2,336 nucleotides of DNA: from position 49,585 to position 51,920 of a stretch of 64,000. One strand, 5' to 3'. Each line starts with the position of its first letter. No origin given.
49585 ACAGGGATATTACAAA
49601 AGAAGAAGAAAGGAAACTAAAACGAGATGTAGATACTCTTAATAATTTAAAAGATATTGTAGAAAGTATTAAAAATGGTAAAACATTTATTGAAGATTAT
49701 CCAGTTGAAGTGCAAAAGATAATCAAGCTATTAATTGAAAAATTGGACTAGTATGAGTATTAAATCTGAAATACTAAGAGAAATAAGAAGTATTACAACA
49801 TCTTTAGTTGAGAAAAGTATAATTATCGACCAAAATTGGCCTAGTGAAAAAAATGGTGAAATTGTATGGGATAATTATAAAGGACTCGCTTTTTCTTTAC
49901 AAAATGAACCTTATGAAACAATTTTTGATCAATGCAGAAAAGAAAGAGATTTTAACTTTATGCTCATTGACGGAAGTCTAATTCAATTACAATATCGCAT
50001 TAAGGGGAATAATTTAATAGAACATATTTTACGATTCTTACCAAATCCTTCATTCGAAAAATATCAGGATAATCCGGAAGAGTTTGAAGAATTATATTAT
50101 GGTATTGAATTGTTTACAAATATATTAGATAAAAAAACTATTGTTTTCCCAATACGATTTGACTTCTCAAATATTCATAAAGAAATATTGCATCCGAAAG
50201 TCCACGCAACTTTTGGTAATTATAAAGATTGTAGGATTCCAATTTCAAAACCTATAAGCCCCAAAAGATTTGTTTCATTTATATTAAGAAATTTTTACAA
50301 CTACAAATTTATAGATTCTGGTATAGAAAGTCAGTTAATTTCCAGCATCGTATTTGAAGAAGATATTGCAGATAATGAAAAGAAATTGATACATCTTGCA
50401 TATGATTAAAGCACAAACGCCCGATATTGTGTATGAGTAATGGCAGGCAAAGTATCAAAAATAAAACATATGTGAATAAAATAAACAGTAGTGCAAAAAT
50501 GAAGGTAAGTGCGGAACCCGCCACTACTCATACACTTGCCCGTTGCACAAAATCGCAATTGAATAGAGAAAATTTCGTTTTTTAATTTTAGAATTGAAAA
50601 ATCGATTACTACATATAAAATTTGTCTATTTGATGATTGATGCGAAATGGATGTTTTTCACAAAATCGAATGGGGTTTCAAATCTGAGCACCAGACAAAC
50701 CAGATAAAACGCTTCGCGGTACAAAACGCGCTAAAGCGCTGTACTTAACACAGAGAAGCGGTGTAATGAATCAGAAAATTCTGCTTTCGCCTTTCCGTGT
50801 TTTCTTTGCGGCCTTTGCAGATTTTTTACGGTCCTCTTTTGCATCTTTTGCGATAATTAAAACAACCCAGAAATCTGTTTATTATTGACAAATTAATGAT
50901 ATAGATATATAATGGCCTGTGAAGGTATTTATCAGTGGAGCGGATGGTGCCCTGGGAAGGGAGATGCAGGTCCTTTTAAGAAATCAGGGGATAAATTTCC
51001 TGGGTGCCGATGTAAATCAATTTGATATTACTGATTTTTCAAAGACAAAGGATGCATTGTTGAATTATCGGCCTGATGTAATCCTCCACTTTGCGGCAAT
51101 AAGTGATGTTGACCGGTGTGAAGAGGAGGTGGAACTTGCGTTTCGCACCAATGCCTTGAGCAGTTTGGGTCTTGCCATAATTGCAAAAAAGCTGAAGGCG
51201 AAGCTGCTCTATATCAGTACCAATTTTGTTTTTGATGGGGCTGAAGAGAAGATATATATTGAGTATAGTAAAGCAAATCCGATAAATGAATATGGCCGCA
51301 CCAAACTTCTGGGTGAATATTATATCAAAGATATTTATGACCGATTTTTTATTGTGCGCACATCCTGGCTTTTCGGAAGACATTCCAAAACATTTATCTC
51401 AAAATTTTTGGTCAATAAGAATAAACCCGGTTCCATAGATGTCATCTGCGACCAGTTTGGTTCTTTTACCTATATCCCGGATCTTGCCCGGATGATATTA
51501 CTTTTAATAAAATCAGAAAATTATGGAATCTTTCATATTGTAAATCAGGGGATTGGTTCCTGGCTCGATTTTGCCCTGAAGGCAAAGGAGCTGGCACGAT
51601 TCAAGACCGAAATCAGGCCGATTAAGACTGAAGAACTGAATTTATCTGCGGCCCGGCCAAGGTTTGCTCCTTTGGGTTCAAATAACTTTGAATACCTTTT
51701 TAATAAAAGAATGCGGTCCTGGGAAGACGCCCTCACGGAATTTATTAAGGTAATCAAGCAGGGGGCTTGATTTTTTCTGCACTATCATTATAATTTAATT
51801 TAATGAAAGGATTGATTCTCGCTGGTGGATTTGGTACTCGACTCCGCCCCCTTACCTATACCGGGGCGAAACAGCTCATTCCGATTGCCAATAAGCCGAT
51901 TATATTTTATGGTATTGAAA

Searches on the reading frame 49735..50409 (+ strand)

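Call 42: search_protein_families(library=pfam, proteins=[window:49735-50409:+], max_evalue=1)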
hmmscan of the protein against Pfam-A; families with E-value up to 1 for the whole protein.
window:49735-50409:+ (224 aa): 1 family
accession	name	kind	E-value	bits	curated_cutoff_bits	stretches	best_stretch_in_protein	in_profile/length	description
PF10053.14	DUF2290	-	1.7e-37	129.2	25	1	42-222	18-203/204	Uncharacterized conserved protein (DUF2290)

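Call 94: search_protein_families(library=padloc, proteins=[window:49735-50409:+], max_evalue=0.001)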
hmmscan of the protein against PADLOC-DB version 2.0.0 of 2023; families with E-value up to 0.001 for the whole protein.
window:49735-50409:+ (224 aa): 2 families
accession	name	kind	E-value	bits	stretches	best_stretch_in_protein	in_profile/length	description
PDLC02999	DUF2290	-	6.2e-60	200.4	1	9-222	3-219/222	-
PDLC02998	DUF2290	-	1.9e-47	159.5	1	38-222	14-194/195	-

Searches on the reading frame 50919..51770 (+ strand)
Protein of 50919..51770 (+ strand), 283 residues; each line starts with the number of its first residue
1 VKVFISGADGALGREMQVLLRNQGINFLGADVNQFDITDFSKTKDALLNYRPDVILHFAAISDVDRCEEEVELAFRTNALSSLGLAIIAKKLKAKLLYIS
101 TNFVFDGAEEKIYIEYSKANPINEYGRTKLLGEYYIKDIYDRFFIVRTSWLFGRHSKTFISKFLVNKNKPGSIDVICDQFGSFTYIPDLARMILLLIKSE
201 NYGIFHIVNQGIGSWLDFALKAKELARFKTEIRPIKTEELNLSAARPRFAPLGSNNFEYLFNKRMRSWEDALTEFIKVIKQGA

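Call 42: search_protein_families(library=pfam, proteins=[window:50919-51770:+], max_evalue=1)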
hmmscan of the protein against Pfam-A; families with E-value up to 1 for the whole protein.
window:50919-51770:+ (283 aa): 5 families
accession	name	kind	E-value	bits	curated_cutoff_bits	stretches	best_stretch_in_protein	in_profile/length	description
PF04321.23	RmlD_sub_bind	-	2.5e-73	247.1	27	1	1-278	1-284/287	RmlD substrate binding domain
PF01370.27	Epimerase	-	1.5e-22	80.6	20.9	1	3-202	1-234/240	NAD dependent epimerase/dehydratase family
PF16363.11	GDP_Man_Dehyd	-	1.6e-13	51.3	27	1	32-159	56-192/332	GDP-mannose 4,6 dehydratase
PF02719.21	Polysacc_synt_2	-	9.5e-08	32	20.2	1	35-139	61-152/293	Polysaccharide biosynthesis protein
PF07993.18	NAD_binding_4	-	5.8e-07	29.4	20.1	1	48-158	85-213/258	Male sterility protein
